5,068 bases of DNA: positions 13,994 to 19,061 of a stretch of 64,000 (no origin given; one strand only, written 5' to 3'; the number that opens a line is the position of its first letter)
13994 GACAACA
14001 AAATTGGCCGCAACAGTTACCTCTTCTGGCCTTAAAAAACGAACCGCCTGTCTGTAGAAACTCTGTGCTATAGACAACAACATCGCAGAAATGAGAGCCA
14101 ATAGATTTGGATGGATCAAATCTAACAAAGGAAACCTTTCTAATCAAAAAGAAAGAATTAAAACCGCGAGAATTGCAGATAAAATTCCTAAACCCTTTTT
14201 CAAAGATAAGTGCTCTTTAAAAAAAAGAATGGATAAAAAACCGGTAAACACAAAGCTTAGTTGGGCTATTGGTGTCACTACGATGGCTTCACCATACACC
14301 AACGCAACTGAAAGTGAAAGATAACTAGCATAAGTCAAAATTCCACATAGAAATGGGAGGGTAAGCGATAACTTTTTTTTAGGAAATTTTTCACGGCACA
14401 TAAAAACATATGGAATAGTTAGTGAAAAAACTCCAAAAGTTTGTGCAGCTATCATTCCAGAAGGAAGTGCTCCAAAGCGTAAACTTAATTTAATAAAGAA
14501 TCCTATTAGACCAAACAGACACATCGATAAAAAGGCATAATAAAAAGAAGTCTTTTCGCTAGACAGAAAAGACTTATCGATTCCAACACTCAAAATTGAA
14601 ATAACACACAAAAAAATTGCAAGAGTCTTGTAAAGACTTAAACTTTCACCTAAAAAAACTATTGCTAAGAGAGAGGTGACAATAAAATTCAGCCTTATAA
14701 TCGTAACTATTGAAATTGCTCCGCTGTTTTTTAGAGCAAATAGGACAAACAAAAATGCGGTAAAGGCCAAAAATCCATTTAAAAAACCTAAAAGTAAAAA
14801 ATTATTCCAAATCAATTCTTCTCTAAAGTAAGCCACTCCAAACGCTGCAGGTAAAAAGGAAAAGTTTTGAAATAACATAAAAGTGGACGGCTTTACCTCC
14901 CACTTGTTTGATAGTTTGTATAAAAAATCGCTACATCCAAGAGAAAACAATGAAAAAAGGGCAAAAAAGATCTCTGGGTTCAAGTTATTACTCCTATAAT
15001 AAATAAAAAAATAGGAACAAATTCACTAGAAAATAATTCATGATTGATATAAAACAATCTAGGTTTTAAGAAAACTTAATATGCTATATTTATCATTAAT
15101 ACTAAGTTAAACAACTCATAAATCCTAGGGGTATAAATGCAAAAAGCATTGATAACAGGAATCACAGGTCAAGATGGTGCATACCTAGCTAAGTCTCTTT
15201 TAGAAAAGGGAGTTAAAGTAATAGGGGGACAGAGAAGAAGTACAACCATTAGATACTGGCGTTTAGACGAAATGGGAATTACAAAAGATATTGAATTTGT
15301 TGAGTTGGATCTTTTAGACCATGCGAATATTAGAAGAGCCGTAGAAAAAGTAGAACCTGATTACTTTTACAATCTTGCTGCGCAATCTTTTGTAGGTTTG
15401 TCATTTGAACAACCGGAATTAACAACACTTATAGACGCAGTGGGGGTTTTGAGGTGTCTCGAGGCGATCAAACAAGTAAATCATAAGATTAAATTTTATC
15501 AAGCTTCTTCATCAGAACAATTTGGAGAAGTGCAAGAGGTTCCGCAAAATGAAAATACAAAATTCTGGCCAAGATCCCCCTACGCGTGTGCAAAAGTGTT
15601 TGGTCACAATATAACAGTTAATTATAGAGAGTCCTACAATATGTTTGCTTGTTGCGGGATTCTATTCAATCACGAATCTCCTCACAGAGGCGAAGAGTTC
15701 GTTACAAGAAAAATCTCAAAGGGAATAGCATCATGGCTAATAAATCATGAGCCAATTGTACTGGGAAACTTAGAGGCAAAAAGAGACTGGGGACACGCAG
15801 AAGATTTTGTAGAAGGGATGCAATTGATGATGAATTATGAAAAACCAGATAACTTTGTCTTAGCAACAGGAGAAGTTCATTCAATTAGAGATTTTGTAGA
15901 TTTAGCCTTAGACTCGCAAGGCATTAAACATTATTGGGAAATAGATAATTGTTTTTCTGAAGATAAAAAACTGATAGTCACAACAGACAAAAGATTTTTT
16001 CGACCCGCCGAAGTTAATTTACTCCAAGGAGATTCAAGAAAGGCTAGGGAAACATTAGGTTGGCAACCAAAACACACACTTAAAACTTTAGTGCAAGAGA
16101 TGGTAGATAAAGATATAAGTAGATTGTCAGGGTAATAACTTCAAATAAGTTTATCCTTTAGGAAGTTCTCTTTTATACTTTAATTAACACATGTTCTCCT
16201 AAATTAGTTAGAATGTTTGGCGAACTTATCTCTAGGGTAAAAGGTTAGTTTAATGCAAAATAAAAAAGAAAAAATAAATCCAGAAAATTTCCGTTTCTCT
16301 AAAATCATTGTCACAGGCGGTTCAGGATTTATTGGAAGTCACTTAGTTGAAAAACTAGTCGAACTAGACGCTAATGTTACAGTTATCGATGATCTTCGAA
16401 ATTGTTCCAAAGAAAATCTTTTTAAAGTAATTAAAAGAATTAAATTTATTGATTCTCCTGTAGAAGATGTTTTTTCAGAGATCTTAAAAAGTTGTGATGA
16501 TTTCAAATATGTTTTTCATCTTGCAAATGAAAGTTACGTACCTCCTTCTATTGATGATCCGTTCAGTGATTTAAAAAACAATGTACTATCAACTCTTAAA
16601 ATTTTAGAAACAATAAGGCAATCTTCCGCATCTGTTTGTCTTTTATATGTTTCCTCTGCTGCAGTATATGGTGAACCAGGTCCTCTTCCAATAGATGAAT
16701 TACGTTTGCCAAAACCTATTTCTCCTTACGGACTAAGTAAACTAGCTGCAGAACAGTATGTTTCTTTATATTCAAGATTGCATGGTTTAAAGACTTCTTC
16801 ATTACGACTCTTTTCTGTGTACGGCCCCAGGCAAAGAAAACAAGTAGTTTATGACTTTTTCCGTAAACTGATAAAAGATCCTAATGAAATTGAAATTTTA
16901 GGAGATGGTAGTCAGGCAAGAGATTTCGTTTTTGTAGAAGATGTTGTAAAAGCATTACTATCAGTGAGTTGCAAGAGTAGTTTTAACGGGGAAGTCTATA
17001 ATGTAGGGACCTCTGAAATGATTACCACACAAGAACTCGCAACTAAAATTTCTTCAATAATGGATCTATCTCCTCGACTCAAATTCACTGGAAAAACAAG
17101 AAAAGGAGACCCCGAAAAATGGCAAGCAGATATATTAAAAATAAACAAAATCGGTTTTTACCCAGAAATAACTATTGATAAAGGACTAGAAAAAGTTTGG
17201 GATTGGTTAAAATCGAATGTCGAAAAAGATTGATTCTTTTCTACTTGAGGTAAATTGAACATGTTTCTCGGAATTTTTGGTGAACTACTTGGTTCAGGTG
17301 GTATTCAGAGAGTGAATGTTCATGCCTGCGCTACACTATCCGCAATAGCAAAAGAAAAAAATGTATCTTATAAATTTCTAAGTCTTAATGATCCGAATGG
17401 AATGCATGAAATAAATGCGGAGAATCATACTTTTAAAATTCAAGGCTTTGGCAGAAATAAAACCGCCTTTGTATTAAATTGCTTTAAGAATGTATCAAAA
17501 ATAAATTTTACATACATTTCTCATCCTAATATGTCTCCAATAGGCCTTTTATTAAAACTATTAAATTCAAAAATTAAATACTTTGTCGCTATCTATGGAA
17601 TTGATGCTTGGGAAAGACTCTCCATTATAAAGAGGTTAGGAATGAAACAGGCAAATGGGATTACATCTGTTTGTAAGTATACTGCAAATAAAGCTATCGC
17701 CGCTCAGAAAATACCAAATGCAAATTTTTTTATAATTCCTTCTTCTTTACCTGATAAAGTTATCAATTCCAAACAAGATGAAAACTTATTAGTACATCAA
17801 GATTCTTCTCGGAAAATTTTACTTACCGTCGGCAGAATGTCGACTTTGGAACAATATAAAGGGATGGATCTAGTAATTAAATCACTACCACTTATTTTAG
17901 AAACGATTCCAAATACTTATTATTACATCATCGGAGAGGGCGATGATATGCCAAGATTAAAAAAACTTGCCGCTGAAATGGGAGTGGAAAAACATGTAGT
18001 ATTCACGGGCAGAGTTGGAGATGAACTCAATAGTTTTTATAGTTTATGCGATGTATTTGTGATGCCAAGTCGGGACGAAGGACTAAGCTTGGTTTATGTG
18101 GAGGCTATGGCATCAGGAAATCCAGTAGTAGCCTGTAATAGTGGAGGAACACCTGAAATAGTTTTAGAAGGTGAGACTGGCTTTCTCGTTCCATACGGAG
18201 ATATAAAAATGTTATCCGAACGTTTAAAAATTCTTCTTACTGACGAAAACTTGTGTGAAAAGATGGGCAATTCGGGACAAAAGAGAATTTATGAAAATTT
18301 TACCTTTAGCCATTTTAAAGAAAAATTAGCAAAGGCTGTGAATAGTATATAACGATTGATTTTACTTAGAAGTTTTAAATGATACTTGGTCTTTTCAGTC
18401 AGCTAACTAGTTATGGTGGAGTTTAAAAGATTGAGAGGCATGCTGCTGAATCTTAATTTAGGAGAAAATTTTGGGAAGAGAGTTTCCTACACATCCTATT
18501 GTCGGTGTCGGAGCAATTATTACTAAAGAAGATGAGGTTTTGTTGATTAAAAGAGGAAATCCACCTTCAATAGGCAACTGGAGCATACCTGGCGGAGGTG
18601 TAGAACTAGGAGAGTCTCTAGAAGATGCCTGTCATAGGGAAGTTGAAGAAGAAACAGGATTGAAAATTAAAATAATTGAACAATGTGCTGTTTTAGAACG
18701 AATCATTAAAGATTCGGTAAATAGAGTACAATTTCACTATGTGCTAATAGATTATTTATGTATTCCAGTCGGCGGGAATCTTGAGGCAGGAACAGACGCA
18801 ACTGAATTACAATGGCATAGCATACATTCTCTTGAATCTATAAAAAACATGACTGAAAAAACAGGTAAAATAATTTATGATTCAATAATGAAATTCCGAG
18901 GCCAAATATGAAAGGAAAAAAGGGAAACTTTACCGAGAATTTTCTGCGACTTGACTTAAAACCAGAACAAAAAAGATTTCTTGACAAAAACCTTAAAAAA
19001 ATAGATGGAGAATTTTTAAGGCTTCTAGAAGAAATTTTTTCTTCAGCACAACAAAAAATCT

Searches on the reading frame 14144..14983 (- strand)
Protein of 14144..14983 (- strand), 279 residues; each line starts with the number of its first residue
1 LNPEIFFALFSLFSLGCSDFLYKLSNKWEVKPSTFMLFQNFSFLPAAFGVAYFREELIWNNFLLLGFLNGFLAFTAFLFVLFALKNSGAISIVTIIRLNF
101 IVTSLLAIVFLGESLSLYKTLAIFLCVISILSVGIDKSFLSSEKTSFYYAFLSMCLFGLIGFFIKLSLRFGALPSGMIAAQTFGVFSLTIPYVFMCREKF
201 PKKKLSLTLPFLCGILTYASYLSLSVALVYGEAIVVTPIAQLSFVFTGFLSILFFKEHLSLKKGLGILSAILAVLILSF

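Call 3: search_protein_families(library=pfam, proteins=[window:14144-14983:-], max_evalue=0.01)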
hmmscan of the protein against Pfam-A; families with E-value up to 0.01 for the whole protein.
window:14144-14983:- (279 aa): 2 families
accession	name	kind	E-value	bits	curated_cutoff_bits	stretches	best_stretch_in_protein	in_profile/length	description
PF00892.27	EamA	-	1.9e-21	77.2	28.2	2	148-278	5-134/135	EamA-like transporter family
PF05653.20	Mg_trans_NIPA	-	8.7e-06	25.6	26.2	1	226-277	68-119/295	Magnesium transporter NIPA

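Call 4: search_protein_families(library=ncbifam, proteins=[window:14144-14983:-], max_evalue=0.01)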
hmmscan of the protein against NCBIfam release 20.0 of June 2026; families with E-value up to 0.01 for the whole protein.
window:14144-14983:- (279 aa): 1 family
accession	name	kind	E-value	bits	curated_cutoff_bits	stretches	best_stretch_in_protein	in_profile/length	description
TIGR03340.1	phn_DUF6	hypoth_equivalog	2.3e-08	34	288.15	1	187-274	191-278/281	phosphonate utilization associated putative membrane protein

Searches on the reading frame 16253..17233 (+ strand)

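Call 55: search_protein_families(library=pfam, proteins=[window:16253-17233:+], max_evalue=0.0001)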
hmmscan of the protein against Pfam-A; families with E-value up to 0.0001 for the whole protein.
window:16253-17233:+ (326 aa): 6 families
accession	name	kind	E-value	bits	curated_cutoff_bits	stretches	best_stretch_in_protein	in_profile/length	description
PF01370.27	Epimerase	-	7.2e-52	176.6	20.9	1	18-252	1-240/240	NAD dependent epimerase/dehydratase family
PF16363.11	GDP_Man_Dehyd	-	2.1e-46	159.4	27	1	19-314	1-331/332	GDP-mannose 4,6 dehydratase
PF01073.25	3Beta_HSD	-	1.5e-20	73.9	22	1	19-235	1-225/280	3-beta hydroxysteroid dehydrogenase/isomerase family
PF04321.23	RmlD_sub_bind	-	1.3e-12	47.8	27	1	17-271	2-232/287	RmlD substrate binding domain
PF07993.18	NAD_binding_4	-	3.1e-12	46.6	20.1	1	82-234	87-257/258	Male sterility protein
PF02719.21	Polysacc_synt_2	-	3.5e-12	46.6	20.2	1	18-280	1-262/293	Polysaccharide biosynthesis protein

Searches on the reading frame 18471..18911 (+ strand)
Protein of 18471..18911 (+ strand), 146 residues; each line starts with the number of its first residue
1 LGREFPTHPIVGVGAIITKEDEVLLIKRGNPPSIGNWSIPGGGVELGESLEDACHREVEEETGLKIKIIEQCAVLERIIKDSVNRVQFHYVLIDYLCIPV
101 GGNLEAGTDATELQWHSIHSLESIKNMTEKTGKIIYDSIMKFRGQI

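Call 55: search_protein_families(library=pfam, proteins=[window:18471-18911:+], max_evalue=0.0001)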
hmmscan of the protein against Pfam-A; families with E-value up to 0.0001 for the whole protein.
window:18471-18911:+ (146 aa): 2 families
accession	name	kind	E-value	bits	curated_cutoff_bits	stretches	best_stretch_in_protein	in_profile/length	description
PF00293.34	NUDIX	-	1.2e-22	80.8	21.1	1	10-134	3-130/134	NUDIX domain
PF14815.12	NUDIX_4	-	1.3e-05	25.4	35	1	13-122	2-99/113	NUDIX domain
